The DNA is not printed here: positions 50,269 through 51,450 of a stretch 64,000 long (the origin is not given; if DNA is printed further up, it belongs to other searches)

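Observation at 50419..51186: Terminal thioesterase has GYCMGG (Cys nucleophile) directly after a KR-containing module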

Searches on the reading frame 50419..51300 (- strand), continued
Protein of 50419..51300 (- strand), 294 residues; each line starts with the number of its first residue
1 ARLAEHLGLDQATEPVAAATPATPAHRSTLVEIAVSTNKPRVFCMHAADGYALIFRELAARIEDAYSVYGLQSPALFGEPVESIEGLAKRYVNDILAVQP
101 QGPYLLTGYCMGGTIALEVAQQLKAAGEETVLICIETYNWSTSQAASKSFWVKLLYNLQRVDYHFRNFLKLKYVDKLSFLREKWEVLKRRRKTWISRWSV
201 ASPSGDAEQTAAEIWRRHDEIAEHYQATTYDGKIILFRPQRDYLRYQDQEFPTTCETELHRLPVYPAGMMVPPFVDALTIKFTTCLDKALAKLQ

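Call 54: search_protein_families(library=ncbifam, proteins=[L074:371-1561:+, L074:1676-2734:+, L074:2831-4192:+, L074:4248-5174:+, L074:5209-6444:+, L074:6451-7668:+, L074:9707-10843:+, L074:10891-11754:+, L074:11776-12843:+, L074:12860-14413:+], max_evalue=0.00001)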
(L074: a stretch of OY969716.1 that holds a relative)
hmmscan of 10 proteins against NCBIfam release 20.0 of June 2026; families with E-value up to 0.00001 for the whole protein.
L074:371-1561:+ (396 aa): 9 families
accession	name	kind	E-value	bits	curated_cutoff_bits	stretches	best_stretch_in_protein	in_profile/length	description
TIGR04063.1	stp3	hypoth_equivalog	2.1e-23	82.8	442.05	1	141-391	141-395/397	TIGR04063 family PEP-CTERM/XrtA system glycosyltransferase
NF041876.1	EPS_EpsE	equivalog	7.6e-12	45.2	400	1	175-378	180-383/389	exopolysaccharide biosynthesis GT4 family glycosyltransferase EpsE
TIGR02149.1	glgA_Coryne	subfamily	2.8e-11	43.2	302.4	1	116-389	104-388/391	glycogen synthase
TIGR03088.1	stp2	hypoth_equivalog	3.9e-09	36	409.05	1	179-390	158-372/374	TIGR03088 family PEP-CTERM/XrtA system glycosyltransferase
NF007640.0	PRK10307.1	subfamily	1.5e-08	34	276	1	210-376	230-392/411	WcaI family glycosyltransferase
TIGR03087.1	stp1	hypoth_equivalog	2e-08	33.8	316.65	1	181-385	196-391/397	TIGR03087 family PEP-CTERM/XrtA system glycosyltransferase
TIGR03449.1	mycothiol_MshA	equivalog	3e-07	29.7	462.5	1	158-392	165-404/406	D-inositol-3-phosphate glycosyltransferase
NF047676.1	TeichurnBiosyTuaH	equivalog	3.9e-06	26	550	1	179-349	181-347/384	teichuronic acid biosynthesis protein TuaH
NF038295.1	EPS_HpsP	equivalog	6.6e-06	25.4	550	1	212-390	210-386/388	hormogonium polysaccharide biosynthesis glycosyltransferase HpsP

L074:1676-2734:+ (352 aa): 2 families
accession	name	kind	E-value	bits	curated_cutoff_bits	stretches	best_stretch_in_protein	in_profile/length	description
TIGR03019.1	pepcterm_femAB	equivalog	2.7e-32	112.1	260.35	1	16-352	2-330/330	FemAB family XrtA/PEP-CTERM system-associated protein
NF047883.1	UAcmpLyAlTFemX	equivalog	1e-06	28.3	500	1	161-302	170-314/337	UDP-N-acetylmuramoylpentapeptide-lysine N(6)-alanyltransferase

L074:2831-4192:+ (453 aa): 0 families

L074:4248-5174:+ (308 aa): 11 families
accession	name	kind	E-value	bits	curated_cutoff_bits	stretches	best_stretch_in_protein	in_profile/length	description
TIGR04151.1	exosort_VPDSG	exception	9.3e-46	156.6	300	1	20-291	31-305/306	VPDSG-CTERM-specific exosortase XrtC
TIGR03109.2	exosort_XrtA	exception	1.3e-38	132.9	208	1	18-280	2-254/261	exosortase A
NF038142.1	exosort_XrtW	exception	3.9e-38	131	425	1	19-292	5-272/494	exosortase W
TIGR04152.1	exosort_VPLPA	exception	1.9e-35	122.9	400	1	44-291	8-248/486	VPLPA-CTERM-specific exosortase XrtD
TIGR02602.1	8TM_EpsH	subfamily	2.5e-33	115.6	105.55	1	41-280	4-235/241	exosortase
NF035943.2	exosort_XrtV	exception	2.5e-21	76.2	313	1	22-281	8-262/270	exosortase V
TIGR03113.1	exosort_XrtB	exception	3.4e-17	62.9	275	1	29-281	11-260/268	exosortase B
TIGR04178.1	exo_archaeo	signature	2.8e-14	53.2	23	1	191-281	1-91/97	exosortase/archaeosortase family protein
TIGR04156.1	cyanoexo_CrtB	exception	1.9e-11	44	300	1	40-285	30-267/280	cyanoexosortase B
NF033464.1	cyanoexo_CrtC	exception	2.7e-06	27.1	225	1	15-252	3-242/278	cyanoexosortase C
TIGR03763.1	cyanoexo_CrtA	exception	7.2e-06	25.7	150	0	70-281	54-254/260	cyanoexosortase A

L074:5209-6444:+ (411 aa): 6 families
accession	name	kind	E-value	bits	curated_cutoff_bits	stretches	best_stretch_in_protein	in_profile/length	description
TIGR04018.1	Bthiol_YpdA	hypoth_equivalog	6.3e-10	38.4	339.9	1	121-221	91-187/316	YpdA family putative bacillithiol disulfide reductase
TIGR01292.1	TRX_reduct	equivalog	1.4e-09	37.2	343.45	1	117-218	73-173/300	thioredoxin-disulfide reductase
TIGR04046.1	MSMEG_0569_nitr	hypoth_equivalog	8.3e-09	34.9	498.35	1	20-216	2-191/400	MSMEG_0569 family flavin-dependent oxidoreductase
NF040505.1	ArsO_flavin_mono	equivalog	3e-07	30.2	425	1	20-206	2-180/346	ArsO family NAD(P)H-dependent flavin-containing monooxygenase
TIGR03140.1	AhpF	equivalog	3.6e-07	29.1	502.9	1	112-203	279-369/515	alkyl hydroperoxide reductase subunit F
NF009409.0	PRK12770.1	subfamily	4.3e-06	26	343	0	183-215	15-47/360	putative glutamate synthase subunit beta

L074:6451-7668:+ (405 aa): 4 families
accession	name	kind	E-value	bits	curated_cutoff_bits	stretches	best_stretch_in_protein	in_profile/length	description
NF009402.0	PRK12767.1-1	equivalog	4.5e-13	48.7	218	1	26-312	10-282/329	carbamoyl phosphate synthase-like protein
NF009404.0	PRK12767.1-3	equivalog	9.4e-10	37.9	316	1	49-342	31-322/344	carbamoyl phosphate synthase-like protein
NF005315.0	PRK06849.1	equivalog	2.2e-07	30.2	406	1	33-241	18-215/389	hypothetical protein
NF009405.0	PRK12767.1-4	equivalog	2.4e-07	30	390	1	74-326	55-286/320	carbamoyl phosphate synthase-like protein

L074:9707-10843:+ (378 aa): 7 families
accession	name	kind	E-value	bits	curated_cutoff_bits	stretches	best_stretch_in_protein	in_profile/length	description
NF007605.2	PRK10252.1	equivalog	1.2e-25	89.2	2400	1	14-216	962-1167/1292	enterobactin non-ribosomal peptide synthetase EntF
NF040607.1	mycolic_Pks13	equivalog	1.4e-24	85.8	2100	1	109-216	1416-1517/1680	polyketide synthase Pks13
TIGR03443.1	alpha_am_amid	equivalog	4.2e-12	44.3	1030.1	1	18-94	840-918/1390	L-aminoadipate-semialdehyde dehydrogenase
NF041803.1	NRPS_SolG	exception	1.3e-11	42.9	2200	1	23-91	1086-1153/1163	solanimycin non-ribosomal peptide synthetase SolG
NF004282.0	PRK05691.1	subfamily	9.8e-11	38.4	4090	1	18-95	578-655/4334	non-ribosomal peptide synthase/polyketide synthase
NF038078.1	NRPS_MxcG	equivalog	2.9e-09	34.8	2300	1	14-96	962-1044/1442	myxochelin non-ribosomal peptide synthetase MxcG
NF047350.1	aureusi_NRPS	equivalog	1.1e-06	25.8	2500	1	22-94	904-976/2373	aureusimine non-ribosomal peptide synthetase AusA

L074:10891-11754:+ (287 aa): 19 families
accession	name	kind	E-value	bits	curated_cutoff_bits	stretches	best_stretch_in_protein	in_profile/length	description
NF009896.0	PRK13356.1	equivalog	1e-138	461.3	262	1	8-287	6-285/287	branched-chain amino acid aminotransferase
NF005146.0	PRK06606.1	equivalog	7.2e-44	150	279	1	30-275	27-282/307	branched-chain amino acid transaminase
NF005726.0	PRK07544.1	equivalog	6.3e-40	137.1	396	1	18-275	22-278/295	branched-chain amino acid aminotransferase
TIGR01122.1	ilvE_I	equivalog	2.3e-38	132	245.55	1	30-271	18-267/298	branched-chain-amino-acid transaminase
NF006185.0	PRK08320.1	subfamily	2.9e-31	108.7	363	1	31-272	24-267/292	branched-chain amino acid aminotransferase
NF005209.0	PRK06680.1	subfamily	1.1e-21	76.9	320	1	39-285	32-281/286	D-amino-acid transaminase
NF005800.0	PRK07650.1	equivalog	5.1e-21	75.2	308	1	39-269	30-258/290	aminodeoxychorismate lyase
NF004761.0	PRK06092.1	equivalog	1.9e-20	73.2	260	1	170-274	154-258/268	aminodeoxychorismate lyase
TIGR03461.1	pabC_Proteo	equivalog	4.4e-20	72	176.85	1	169-272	151-254/262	aminodeoxychorismate lyase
TIGR01121.1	D_amino_aminoT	equivalog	7.3e-19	68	277.45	1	183-280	170-267/276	D-amino-acid transaminase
NF005888.0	PRK07849.1-3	equivalog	1.3e-18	67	273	1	39-272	42-278/298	aminodeoxychorismate lyase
NF009126.0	PRK12479.1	equivalog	7.6e-18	64.7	518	1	132-271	129-267/299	branched-chain-amino-acid transaminase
NF009897.0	PRK13357.1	equivalog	9.8e-15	54.2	307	1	57-265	93-316/358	branched-chain amino acid aminotransferase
NF009066.0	PRK12400.1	equivalog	1.8e-14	53.9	538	1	39-280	36-274/290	D-amino-acid transaminase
NF005886.0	PRK07849.1-1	equivalog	4e-13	49.3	253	1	39-269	41-273/291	aminodeoxychorismate lyase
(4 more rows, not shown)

L074:11776-12843:+ (355 aa): 7 families
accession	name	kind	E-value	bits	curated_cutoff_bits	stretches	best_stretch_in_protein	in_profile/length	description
NF007605.2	PRK10252.1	equivalog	6.9e-24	83.4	2400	1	22-202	986-1169/1292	enterobactin non-ribosomal peptide synthetase EntF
NF040607.1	mycolic_Pks13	equivalog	1.9e-20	72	2100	1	93-333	1418-1660/1680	polyketide synthase Pks13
TIGR03443.1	alpha_am_amid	equivalog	7.8e-10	36.8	1030.1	1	5-82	843-922/1390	L-aminoadipate-semialdehyde dehydrogenase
NF038078.1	NRPS_MxcG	equivalog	6.3e-09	33.7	2300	1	13-82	977-1046/1442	myxochelin non-ribosomal peptide synthetase MxcG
NF047350.1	aureusi_NRPS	equivalog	2.9e-07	27.7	2500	1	13-79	911-977/2373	aureusimine non-ribosomal peptide synthetase AusA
NF004282.0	PRK05691.1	subfamily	5.9e-07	25.9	4090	1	14-83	4245-4314/4334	non-ribosomal peptide synthase/polyketide synthase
NF045894.1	PKS_plus_SDR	equivalog_domain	6.3e-07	27.4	1740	1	25-78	1457-1510/1515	type I polyketide synthase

L074:12860-14413:+ (517 aa): 50 families (the best 25 are shown)
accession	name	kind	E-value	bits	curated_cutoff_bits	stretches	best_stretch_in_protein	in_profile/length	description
NF005760.0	PRK07586.1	equivalog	4.1e-217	722.2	363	1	1-514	1-513/514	acetolactate synthase large subunit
NF009122.0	PRK12474.1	subfamily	1.3e-183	611.5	835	1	1-512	5-515/518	hypothetical protein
NF005485.1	PRK07092.1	equivalog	6e-59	200.2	493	1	11-516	11-519/523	benzoylformate decarboxylase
NF006122.0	PRK08266.1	subfamily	3.3e-37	128.2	571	1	1-516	4-525/543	hypothetical protein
NF006016.1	PRK08155.1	equivalog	2.8e-35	121.8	870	2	338-515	360-532/554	acetolactate synthase large subunit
NF006187.0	PRK08322.1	equivalog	3.8e-33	114.7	509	2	1-204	2-204/548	acetolactate synthase large subunit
TIGR00118.1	acolac_lg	equivalog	2e-32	112.4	538.35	2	1-166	1-165/557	biosynthetic-type acetolactate synthase large subunit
NF006052.0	PRK08199.1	subfamily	7.8e-32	110.3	539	2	2-207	9-213/559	thiamine pyrophosphate protein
NF005712.0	PRK07524.1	subfamily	7.9e-32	110.4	500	2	339-515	360-529/536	5-guanidino-2-oxopentanoate decarboxylase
NF006524.0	PRK08978.1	equivalog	1.1e-29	103.1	738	2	1-204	1-203/548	acetolactate synthase 2 catalytic subunit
NF006203.0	PRK08327.1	equivalog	1.3e-29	103.2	456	2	2-196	10-221/571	thiamine pyrophosphate-requiring protein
NF005651.0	PRK07418.1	subfamily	1.5e-28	99.3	942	2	337-517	387-561/617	acetolactate synthase large subunit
NF005058.0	PRK06466.1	equivalog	3.2e-27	95.2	951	2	1-133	4-136/574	acetolactate synthase 3 large subunit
NF005470.0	PRK07064.1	equivalog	3.9e-26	92.2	495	2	377-515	398-529/552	thiamine pyrophosphate-binding protein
NF004919.0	PRK06276.1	equivalog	1e-25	90.1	866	2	1-124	1-123/582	acetolactate synthase large subunit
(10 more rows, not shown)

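Call 55: search_protein_families(library=ncbifam, proteins=[L074:14455-15705:-, L074:15791-17347:-, L074:17395-18432:-, L074:18466-19743:-, L074:19790-20797:-, L074:7708-8463:-, L074:8460-9197:-], max_evalue=0.00001)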
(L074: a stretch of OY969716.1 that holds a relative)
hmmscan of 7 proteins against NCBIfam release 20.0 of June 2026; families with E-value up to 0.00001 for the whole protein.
L074:14455-15705:- (416 aa): 9 families
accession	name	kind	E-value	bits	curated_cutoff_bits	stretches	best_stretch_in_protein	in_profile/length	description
TIGR04538.1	P450_cycloAA_1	subfamily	2e-59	201.4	500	1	20-394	2-372/395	cytochrome P450, cyclodipeptide synthase-associated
TIGR04458.1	CYP450_TxtE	equivalog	4.2e-53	180.4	500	1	24-415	8-401/403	4-nitrotryptophan synthase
TIGR04515.1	P450_rel_GT_act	subfamily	4.7e-53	180.9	343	1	27-397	31-368/386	P450-derived glycosyltransferase activator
NF041177.1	Cyp119_Thmprot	equivalog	4.5e-49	167.2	680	1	30-394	2-346/368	cytochrome P450 Cyp119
NF045816.1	PentlenlactSyn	equivalog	1.3e-43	149.2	700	1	32-397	18-375/396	pentalenolactone synthase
NF041802.1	P450_SolI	exception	2.9e-43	147.9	850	1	31-397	34-405/424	solanimycin biosynthesis cytochrome P450 SolI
NF050147.1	aminopyruv_ApyO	equivalog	9.1e-25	87.2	525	1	98-393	76-397/444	RiPP biosynthesis cytochrome P450 ApyO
NF051859.1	AlbFlvMonOxTrpSyn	equivalog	3.4e-12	45.7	700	1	93-385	91-424/457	bifunctional albaflavenone monooxygenase/terpene synthase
NF045812.1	PentlenOxigase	equivalog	8.9e-10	38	800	1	197-387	192-408/444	pentalenene oxygenase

L074:15791-17347:- (518 aa): 107 families (the best 25 are shown)
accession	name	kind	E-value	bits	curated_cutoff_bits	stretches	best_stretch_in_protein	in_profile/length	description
NF004837.0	PRK06187.1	subfamily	1.8e-101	340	476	1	14-510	7-518/531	long-chain-fatty-acid--CoA ligase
NF004114.0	PRK05605.1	equivalog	4.3e-89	299.4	766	2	162-513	215-568/575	long-chain-fatty-acid--CoA ligase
NF005307.0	PRK06839.1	equivalog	1.5e-88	297.6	748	1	26-514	9-493/496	o-succinylbenzoate--CoA ligase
NF005702.0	PRK07514.1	subfamily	5e-84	282.5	558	1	36-510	25-496/506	malonyl-CoA synthase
NF009233.0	PRK12583.1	subfamily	3.2e-80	270.1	832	2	172-510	205-546/558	fatty acid CoA ligase family protein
NF006182.0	PRK08316.1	subfamily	2.2e-79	267.4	663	1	15-512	11-515/523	fatty acyl-CoA synthetase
NF005801.1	PRK07656.1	equivalog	3.3e-78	263.5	657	1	18-510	4-499/500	FadD3 family acyl-CoA ligase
NF052269.1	Staph_lig_FadD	equivalog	9.5e-78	261.7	650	1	30-515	15-494/499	long-chain-fatty-acid--CoA ligase FadD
NF004511.1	PRK05852.1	equivalog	3.2e-74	250.4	650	1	17-507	1-497/505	FadD7 family fatty acid--CoA ligase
NF002966.0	PRK03640.1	equivalog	2.2e-72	244.2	556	1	25-514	12-480/483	o-succinylbenzoate--CoA ligase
NF006181.0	PRK08314.1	subfamily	1.6e-71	241.3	705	2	155-508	190-548/563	long-chain-fatty-acid--CoA ligase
NF006572.0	PRK09088.1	equivalog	2.7e-71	240.7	696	1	30-513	16-486/491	acyl-CoA synthetase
NF052580.1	Str24CoAsynCasG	equivalog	1.2e-67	228.5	750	1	41-510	66-546/548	steroid-24-oyl-CoA synthetase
NF004808.0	PRK06155.1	equivalog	1.3e-67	228.3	722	1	19-511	25-519/542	ATP-dependent acyl-CoA ligase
NF004814.0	PRK06164.1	equivalog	4.6e-67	226.8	677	2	159-513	171-526/540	acyl-CoA synthetase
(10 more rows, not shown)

L074:17395-18432:- (345 aa): 3 families
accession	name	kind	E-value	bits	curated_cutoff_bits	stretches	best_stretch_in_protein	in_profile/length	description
NF003776.0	PRK05368.1-3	equivalog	5e-114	380.6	358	1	20-337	23-339/353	homoserine O-succinyltransferase MetA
NF047918.2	MetA_acetyl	exception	1.4e-48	165.8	460.5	1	29-257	32-257/302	homoserine O-acetyltransferase MetA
TIGR01001.2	MetA_succinyl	equivalog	1.4e-46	159.2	495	1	26-257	29-256/304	homoserine O-succinyltransferase MetA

L074:18466-19743:- (425 aa): 50 families (the best 25 are shown)
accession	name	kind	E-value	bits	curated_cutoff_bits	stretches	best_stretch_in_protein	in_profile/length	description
NF004757.0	PRK06084.1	equivalog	6.8e-205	680.8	790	1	1-424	1-424/425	bifunctional O-acetylhomoserine aminocarboxypropyltransferase/cysteine synthase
TIGR01326.1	OAH_OAS_sulfhy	subfamily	4.5e-187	621.9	495.1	1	3-421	2-418/418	O-acetylhomoserine aminocarboxypropyltransferase/cysteine synthase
NF006096.0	PRK08248.1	equivalog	3.8e-176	585.9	726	1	2-424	8-429/431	homocysteine synthase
NF005872.0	PRK07812.1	equivalog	3.8e-168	559.5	703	1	4-424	18-436/439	bifunctional o-acetylhomoserine/o-acetylserine sulfhydrylase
NF004650.0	PRK05994.1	equivalog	3.7e-162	540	667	1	4-422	9-426/427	O-acetylhomoserine aminocarboxypropyltransferase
NF006004.0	PRK08134.1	equivalog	1.6e-146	488.4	636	1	2-425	8-430/433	O-acetylhomoserine aminocarboxypropyltransferase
NF004125.0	PRK05613.1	equivalog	1.7e-133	445.3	765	1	4-422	15-436/437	O-acetylhomoserine/O-acetylserine sulfhydrylase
NF005215.0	PRK06702.1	equivalog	1.7e-118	396.3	709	1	4-422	8-424/432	bifunctional O-acetylhomoserine aminocarboxypropyltransferase/cysteine synthase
TIGR01328.1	met_gam_lyase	equivalog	2.9e-110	368.8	549.7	2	2-219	3-220/391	methionine gamma-lyase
NF005695.0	PRK07503.1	equivalog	5.1e-109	364.6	666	2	5-220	12-227/403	methionine gamma-lyase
NF004876.0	PRK06234.1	subfamily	5.9e-107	358.1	666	2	5-223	11-231/400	methionine gamma-lyase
TIGR01325.1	O_suc_HS_sulf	equivalog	1.5e-100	336.5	510.05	2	5-222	2-218/380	O-succinylhomoserine sulfhydrylase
NF006003.0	PRK08133.1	equivalog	5.1e-97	325.1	522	2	2-222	11-230/396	O-succinylhomoserine sulfhydrylase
NF005263.0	PRK06767.1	equivalog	7.7e-94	314.9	617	2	3-218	6-221/392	methionine gamma-lyase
NF005696.0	PRK07504.1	equivalog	2.8e-89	299.7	675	2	4-223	12-230/397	O-succinylhomoserine sulfhydrylase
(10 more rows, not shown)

L074:19790-20797:- (335 aa): 5 families
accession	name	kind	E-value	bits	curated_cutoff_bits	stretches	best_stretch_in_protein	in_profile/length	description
TIGR04018.1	Bthiol_YpdA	hypoth_equivalog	2.9e-15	55.9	339.9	1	29-129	92-188/316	YpdA family putative bacillithiol disulfide reductase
NF040505.1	ArsO_flavin_mono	equivalog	1.8e-12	47.4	425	1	27-123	94-190/346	ArsO family NAD(P)H-dependent flavin-containing monooxygenase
TIGR01292.1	TRX_reduct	equivalog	1.6e-11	43.6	343.45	1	26-129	75-177/300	thioredoxin-disulfide reductase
TIGR04046.1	MSMEG_0569_nitr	hypoth_equivalog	1.5e-06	27.5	498.35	1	13-122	79-190/400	MSMEG_0569 family flavin-dependent oxidoreductase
NF004776.0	PRK06116.1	equivalog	6e-06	25.5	480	0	28-127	109-201/450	glutathione-disulfide reductase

L074:7708-8463:- (251 aa): 4 families
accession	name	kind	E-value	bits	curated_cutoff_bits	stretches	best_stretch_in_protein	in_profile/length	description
NF042922.1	4PPT_HetI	equivalog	3.7e-48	163.9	370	1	8-238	9-232/235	4'-phosphopantetheinyl transferase HetI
NF007676.0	PRK10351.1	equivalog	8.7e-19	67.9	174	1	67-180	38-145/195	4'-phosphopantetheinyl transferase AcpT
NF047349.1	4PPT_AusB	equivalog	3.9e-13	49.3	225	1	43-191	25-161/205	aureusimine biosynthesis 4'-phosphopantetheinyl transferase AusB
TIGR00556.1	pantethn_trn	domain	4.3e-09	36.5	45.35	1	122-183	4-69/128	phosphopantetheine--protein transferase domain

L074:8460-9197:- (245 aa): 0 families
